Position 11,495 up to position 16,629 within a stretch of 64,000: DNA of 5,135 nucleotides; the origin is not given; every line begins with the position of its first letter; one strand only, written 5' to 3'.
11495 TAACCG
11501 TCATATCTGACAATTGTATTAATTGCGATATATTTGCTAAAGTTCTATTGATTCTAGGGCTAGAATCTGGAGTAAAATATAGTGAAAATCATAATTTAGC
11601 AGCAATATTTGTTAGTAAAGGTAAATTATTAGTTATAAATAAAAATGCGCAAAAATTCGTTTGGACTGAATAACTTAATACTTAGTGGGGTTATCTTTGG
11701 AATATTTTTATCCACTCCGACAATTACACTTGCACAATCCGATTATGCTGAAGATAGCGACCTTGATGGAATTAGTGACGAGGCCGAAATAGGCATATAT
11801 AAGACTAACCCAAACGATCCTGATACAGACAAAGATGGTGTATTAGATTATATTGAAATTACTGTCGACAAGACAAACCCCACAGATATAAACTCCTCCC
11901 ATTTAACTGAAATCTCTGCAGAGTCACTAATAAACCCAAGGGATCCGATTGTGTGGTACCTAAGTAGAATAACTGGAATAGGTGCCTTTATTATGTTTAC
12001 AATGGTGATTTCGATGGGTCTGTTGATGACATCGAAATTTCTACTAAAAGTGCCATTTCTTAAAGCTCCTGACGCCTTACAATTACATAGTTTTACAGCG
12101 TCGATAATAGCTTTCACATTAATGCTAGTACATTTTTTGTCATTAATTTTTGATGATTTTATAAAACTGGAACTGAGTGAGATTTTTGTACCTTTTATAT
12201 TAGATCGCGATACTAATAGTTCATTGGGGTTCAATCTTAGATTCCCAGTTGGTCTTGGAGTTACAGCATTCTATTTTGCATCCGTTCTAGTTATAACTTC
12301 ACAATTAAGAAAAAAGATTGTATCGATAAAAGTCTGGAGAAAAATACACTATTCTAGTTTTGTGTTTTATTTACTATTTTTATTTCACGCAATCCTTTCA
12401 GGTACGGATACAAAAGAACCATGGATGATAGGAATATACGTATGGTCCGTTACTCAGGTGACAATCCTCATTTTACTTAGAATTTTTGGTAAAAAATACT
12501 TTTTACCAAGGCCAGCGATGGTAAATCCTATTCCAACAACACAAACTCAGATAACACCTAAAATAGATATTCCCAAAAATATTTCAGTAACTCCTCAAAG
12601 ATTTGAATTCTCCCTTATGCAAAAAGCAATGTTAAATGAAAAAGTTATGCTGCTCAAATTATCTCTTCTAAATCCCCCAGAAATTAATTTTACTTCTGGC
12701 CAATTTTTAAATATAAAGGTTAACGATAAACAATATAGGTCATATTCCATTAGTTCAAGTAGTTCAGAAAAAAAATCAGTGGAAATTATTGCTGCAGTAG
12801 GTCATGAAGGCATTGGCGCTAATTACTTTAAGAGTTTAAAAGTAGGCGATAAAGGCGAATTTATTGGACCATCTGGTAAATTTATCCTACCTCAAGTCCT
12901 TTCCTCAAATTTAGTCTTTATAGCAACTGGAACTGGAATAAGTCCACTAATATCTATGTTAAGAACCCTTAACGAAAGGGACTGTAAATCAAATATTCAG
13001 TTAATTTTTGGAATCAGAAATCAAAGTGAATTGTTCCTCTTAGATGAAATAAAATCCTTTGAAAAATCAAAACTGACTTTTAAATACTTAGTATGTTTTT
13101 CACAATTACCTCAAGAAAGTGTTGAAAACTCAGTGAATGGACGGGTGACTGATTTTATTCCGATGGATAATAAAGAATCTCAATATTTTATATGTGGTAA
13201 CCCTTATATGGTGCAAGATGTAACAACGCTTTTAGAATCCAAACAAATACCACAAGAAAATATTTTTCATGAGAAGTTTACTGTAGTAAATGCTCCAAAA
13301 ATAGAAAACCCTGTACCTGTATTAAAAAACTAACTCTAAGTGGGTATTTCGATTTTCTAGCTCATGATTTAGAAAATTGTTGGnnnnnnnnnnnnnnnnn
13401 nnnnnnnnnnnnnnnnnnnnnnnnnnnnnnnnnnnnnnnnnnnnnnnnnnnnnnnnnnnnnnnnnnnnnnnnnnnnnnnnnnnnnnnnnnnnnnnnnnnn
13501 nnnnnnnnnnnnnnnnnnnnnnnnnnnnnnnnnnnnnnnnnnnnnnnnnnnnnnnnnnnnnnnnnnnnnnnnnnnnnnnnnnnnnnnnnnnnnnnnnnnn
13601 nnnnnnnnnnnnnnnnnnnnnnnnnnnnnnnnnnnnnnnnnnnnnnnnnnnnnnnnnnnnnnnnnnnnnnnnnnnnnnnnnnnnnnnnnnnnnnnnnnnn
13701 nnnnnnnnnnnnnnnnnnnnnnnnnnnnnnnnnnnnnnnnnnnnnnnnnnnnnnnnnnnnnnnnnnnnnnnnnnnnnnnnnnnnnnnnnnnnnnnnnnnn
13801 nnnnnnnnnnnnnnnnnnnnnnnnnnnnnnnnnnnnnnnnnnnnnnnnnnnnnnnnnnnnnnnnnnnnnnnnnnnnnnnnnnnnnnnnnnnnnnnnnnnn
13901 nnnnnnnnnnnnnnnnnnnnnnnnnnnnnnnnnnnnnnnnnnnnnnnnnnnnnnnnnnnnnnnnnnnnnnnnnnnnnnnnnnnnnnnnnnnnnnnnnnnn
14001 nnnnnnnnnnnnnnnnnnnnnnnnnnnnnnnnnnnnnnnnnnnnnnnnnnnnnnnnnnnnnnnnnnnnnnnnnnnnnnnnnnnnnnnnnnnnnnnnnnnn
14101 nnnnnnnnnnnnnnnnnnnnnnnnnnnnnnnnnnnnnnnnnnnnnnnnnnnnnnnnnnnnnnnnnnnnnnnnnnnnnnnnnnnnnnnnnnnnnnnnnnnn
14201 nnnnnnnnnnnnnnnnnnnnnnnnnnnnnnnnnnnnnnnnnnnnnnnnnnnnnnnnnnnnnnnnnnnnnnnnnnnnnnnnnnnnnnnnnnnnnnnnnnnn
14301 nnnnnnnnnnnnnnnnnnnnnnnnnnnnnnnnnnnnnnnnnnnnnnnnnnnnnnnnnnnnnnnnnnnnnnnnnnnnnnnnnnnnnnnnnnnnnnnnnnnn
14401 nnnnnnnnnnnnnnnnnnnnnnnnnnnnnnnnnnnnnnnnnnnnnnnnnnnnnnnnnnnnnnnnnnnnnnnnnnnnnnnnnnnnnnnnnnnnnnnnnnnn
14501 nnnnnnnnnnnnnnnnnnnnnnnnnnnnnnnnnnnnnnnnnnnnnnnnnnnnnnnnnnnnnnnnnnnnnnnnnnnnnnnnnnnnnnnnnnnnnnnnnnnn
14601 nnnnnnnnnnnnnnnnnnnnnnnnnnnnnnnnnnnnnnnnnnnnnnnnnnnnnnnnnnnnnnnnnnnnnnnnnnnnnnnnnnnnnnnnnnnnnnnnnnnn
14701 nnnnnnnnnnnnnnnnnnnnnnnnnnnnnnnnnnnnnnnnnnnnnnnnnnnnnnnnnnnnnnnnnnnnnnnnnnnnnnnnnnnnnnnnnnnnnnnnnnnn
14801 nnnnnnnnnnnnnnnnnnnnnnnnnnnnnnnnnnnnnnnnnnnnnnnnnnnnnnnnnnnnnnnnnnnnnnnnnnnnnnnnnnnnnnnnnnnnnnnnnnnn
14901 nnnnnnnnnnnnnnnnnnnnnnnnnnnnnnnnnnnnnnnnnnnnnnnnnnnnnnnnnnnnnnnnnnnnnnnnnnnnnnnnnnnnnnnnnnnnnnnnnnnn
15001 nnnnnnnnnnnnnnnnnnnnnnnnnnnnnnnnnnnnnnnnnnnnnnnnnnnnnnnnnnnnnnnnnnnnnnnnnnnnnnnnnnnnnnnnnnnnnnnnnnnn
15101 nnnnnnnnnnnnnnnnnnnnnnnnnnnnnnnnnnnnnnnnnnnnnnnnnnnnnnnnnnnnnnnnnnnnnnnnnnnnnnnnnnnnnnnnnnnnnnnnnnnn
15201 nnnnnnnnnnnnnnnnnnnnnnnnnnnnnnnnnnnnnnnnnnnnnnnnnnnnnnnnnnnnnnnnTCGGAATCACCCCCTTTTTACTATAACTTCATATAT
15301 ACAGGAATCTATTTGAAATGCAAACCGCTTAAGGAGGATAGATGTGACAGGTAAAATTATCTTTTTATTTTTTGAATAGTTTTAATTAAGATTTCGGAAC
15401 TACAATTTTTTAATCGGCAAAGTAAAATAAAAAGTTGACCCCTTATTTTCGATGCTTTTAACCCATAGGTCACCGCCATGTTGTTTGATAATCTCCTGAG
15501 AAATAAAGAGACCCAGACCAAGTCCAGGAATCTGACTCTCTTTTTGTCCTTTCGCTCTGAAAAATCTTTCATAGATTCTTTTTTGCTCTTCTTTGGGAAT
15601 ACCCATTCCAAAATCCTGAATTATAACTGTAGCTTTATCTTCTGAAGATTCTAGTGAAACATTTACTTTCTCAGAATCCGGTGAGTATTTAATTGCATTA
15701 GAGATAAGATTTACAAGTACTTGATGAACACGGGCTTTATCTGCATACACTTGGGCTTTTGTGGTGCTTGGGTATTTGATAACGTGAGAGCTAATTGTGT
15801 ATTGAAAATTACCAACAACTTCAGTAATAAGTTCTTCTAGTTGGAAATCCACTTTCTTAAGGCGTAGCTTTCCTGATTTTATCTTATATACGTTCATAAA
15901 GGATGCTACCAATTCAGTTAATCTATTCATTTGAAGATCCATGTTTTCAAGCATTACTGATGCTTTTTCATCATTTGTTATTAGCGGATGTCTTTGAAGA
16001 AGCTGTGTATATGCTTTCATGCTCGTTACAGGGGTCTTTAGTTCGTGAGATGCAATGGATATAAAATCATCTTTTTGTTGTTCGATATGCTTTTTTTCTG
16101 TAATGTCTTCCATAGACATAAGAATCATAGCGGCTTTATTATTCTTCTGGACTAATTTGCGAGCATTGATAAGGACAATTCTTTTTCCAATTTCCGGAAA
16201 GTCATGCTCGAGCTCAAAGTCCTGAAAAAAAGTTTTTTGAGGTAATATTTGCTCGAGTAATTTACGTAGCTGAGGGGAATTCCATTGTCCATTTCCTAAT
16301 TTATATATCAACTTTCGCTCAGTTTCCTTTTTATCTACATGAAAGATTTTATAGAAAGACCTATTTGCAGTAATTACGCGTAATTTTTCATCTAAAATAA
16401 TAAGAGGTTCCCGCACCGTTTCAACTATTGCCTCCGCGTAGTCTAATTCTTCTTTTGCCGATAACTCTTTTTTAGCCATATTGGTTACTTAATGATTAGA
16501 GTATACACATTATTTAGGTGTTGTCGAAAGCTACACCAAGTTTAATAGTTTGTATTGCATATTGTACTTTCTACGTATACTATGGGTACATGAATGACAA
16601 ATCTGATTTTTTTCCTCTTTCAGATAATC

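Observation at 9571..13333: Five-gene operon coupling a ferredoxin, a cytoplasmic ApbE flavin transferase and a NOX-like bis-heme flavocytochrome: candidate trans-membrane electron-export system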

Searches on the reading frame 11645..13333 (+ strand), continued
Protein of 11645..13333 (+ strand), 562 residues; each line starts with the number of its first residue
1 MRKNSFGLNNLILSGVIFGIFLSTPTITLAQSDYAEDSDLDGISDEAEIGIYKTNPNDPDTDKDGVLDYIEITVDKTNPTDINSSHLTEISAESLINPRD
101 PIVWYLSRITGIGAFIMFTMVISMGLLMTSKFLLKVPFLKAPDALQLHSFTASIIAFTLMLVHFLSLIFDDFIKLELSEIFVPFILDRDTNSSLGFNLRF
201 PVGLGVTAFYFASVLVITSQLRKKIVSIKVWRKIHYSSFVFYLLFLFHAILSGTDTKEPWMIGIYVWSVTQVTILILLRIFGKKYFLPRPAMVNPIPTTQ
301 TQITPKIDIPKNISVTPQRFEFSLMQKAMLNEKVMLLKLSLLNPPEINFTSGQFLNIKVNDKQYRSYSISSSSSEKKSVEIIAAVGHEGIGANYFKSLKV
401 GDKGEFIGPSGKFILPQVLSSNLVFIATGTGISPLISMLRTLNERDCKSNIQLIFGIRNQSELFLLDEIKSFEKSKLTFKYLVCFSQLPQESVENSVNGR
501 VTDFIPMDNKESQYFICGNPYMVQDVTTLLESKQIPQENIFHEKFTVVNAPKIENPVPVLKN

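Call 16: find_encoding_contigs(protein=P0010, flank=7000, max_places=2)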
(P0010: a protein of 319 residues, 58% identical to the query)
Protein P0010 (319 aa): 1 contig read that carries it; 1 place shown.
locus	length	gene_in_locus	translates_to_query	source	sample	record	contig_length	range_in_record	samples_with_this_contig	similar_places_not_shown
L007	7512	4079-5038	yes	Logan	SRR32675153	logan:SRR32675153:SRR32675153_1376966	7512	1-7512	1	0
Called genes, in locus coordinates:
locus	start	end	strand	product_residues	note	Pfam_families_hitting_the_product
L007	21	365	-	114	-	PF04020:Phage_holin_4_2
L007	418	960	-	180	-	PF01625:PMSR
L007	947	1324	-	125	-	PF01641:SelR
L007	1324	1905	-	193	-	PF00800:PDT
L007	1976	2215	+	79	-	PF13459:Fer4_15, PF13370:Fer4_13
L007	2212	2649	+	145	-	-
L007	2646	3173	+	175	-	-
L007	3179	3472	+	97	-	-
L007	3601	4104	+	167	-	PF02424:ApbE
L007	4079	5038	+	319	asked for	PF18884:TSP3_bac (weak)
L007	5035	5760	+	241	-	PF00970:FAD_binding_6, PF00175:NAD_binding_1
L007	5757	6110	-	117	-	PF02675:AdoMet_dc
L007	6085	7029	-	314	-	PF01861:BpsA_C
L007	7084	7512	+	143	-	?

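Call 48: predict_structure(alignment_id=A2)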
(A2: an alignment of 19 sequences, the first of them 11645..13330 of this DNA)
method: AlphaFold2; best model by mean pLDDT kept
length: 562 residues; sequences in the alignment: 19
mean_pLDDT: 78.6   pTM: 0.47
mean pLDDT of the five models: 78.6, 75.9, 74.9, 74.7, 74.7
residues with pLDDT >= 90: 190; 70-90: 235; 50-70: 72; < 50: 65
segments of 3 or more residues with pLDDT < 50: 1-6, 25-33, 88-99, 290-312, 554-562
pLDDT, mean of each block of 10 residues (from residue 1): 46 69 48 60 77 86 79 77 63 41 79 91 80 64 57 89 87 80 81 75 92 88 75 83 90 73 89 86 68 35 36 67 95 93 93 92 89 95 77 84 94 83 93 95 92 93 91 93 88 88 86 91 92 91 64 43 39
secondary structure, 60 per line:
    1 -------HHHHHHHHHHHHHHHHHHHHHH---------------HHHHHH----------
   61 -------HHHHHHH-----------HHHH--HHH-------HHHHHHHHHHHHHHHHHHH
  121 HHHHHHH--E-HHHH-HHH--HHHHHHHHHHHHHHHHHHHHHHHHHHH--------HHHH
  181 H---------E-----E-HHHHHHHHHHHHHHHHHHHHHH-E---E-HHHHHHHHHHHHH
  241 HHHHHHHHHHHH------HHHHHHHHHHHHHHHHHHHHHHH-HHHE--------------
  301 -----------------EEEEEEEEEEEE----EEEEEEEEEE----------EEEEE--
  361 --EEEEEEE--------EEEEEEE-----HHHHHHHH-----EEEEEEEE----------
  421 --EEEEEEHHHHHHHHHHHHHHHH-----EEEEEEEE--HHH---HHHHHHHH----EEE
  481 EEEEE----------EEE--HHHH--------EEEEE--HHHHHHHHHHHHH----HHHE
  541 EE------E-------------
elements in order: H8-29 H45-50 H68-74 H86-89 H102-127 H132-135 H142-168 H177-181 H199-220 H228-252 H259-281 E318-329 E334-343 E354-358 E363-369 E378-384 H390-397 E403-410 E423-428 H429-444 E450-457 H466-473 E478-485 E496-498 H501-504 E513-517 H520-532 E540-542

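Call 56: fold_search(model_id=the predicted structure, library=pdb)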
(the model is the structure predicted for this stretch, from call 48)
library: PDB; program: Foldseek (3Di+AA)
matches with E <= 10: 872; with E <= 0.001: 303
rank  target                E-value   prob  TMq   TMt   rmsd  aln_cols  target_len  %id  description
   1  8qta                  6.4e-19  1.00  0.32  0.45  15.1       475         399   16  Cryo-EM structure of Streptococcus pneumoniae NADPH oxidase F397A mutant in complex with NADPH (released 2024-07-24)
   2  8qt6                  1.2e-18  1.00  0.33  0.45  14.0       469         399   16  Cryo-EM structure of Streptococcus pneumoniae NADPH oxidase (released 2024-07-24)
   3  1krh_A                4.4e-18  1.00  0.39  0.63   2.0       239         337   27  X-ray Structure of Benzoate Dioxygenase Reductase (released 2002-05-15)
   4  1gvh                  8.3e-18  1.00  0.38  0.53  15.6       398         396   16  The X-ray structure of ferric Escherichia coli flavohemoglobin reveals an unespected geometry of the distal heme pocket (released 2002-08-06)
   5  2r6h_B                1.7e-16  1.00  0.37  0.71   2.7       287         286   20  Crystal structure of the domain comprising the NAD binding and the FAD binding regions of the NADH:ubiquinone oxidored (released 2007-09-11)
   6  5ogx                  2.1e-16  1.00  0.38  0.63   2.6       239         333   24  Crystal structure of Amycolatopsis cytochrome P450 reductase GcoB. (released 2018-07-04)
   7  4wqm                  3.1e-16  1.00  0.36  0.61   3.0       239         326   23  Structure of the toluene 4-monooxygenase NADH oxidoreductase T4moF, K270S K271S variant (released 2015-09-09)
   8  2eix_A                4.4e-16  1.00  0.36  0.78   3.1       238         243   25  The Structure of Physarum polycephalum cytochrome b5 reductase (released 2007-04-17)
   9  7qty                  5.2e-16  1.00  0.37  0.71   3.9       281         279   20  X-ray structure of FAD domain of NqrF of Klebsiella pneumoniae (released 2022-02-09)
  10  2r6h_A                5.8e-16  1.00  0.38  0.72   2.7       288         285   19  Crystal structure of the domain comprising the NAD binding and the FAD binding regions of the NADH:ubiquinone oxidored (released 2007-09-11)
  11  6o0a                  8.0e-16  1.00  0.37  0.53  13.8       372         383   18  Crystal structure of flavohemoglobin from Malassezia yamatoensis with bound FAD and heme determined by iron SAD phasing (released 2019-03-06)
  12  7qu3                  8.4e-16  1.00  0.37  0.71   3.2       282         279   18  X-ray structure of FAD domain of NqrF of Pseudomonas aeruginosa (released 2022-02-09)
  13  8ad4_A                8.4e-16  1.00  0.37  0.71   3.9       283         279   19  X-ray structure of NqrF(129-408)of Vibrio cholerae in complex with NADH (released 2023-07-12)
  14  2r6h_D                1.1e-15  1.00  0.37  0.71   3.0       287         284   20  Crystal structure of the domain comprising the NAD binding and the FAD binding regions of the NADH:ubiquinone oxidored (released 2007-09-11)
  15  7tnv                  1.4e-15  1.00  0.36  0.72   3.6       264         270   22  Crystal Structure Of Human NADH-Cytochrome B5 Reductase T117S Mutant (released 2023-04-12)
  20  8qq7                  3.3e-15  1.00  0.33  0.45  14.1       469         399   16  Structure of SpNOX: a Bacterial NADPH oxidase (released 2024-05-08)
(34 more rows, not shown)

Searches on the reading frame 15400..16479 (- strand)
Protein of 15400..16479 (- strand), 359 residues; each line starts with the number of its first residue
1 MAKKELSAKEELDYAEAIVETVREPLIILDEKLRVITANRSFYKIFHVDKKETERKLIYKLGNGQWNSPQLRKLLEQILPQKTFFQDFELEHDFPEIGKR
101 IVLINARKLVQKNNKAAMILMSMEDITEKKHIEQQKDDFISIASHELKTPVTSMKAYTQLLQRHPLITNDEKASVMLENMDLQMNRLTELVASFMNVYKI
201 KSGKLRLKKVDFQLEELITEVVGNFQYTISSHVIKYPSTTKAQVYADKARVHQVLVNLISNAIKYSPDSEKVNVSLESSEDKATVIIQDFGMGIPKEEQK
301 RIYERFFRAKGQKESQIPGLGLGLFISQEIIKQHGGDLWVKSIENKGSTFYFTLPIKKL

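Call 40: search_protein_families(library=pfam, proteins=[window:15400-16479:-], max_evalue=0.001)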
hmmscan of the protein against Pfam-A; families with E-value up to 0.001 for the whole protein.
window:15400-16479:- (359 aa): 7 families
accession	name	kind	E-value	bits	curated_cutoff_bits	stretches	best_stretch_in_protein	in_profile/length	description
PF02518.31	HATPase_c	-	1.1e-28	100.3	26.4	1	247-357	2-110/111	Histidine kinase-, DNA gyrase B-, and HSP90-like ATPase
PF00512.31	HisKA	-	4.4e-13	49.5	26.9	1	135-203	1-66/66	His Kinase A (phospho-acceptor) domain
PF00989.32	PAS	-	9.8e-09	35.7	22.6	1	16-126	4-113/113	PAS fold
PF13426.13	PAS_9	-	4.1e-08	33.9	27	1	25-128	3-103/103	PAS domain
PF08448.16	PAS_4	-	2.4e-05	24.9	23.1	1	20-130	2-109/110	PAS fold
PF13188.13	PAS_8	-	8.3e-05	22.8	21.8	1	16-59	4-45/65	PAS domain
PF13581.12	HATPase_c_2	-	0.0005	20.5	27.4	1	250-327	31-105/127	Histidine kinase-like ATPase domain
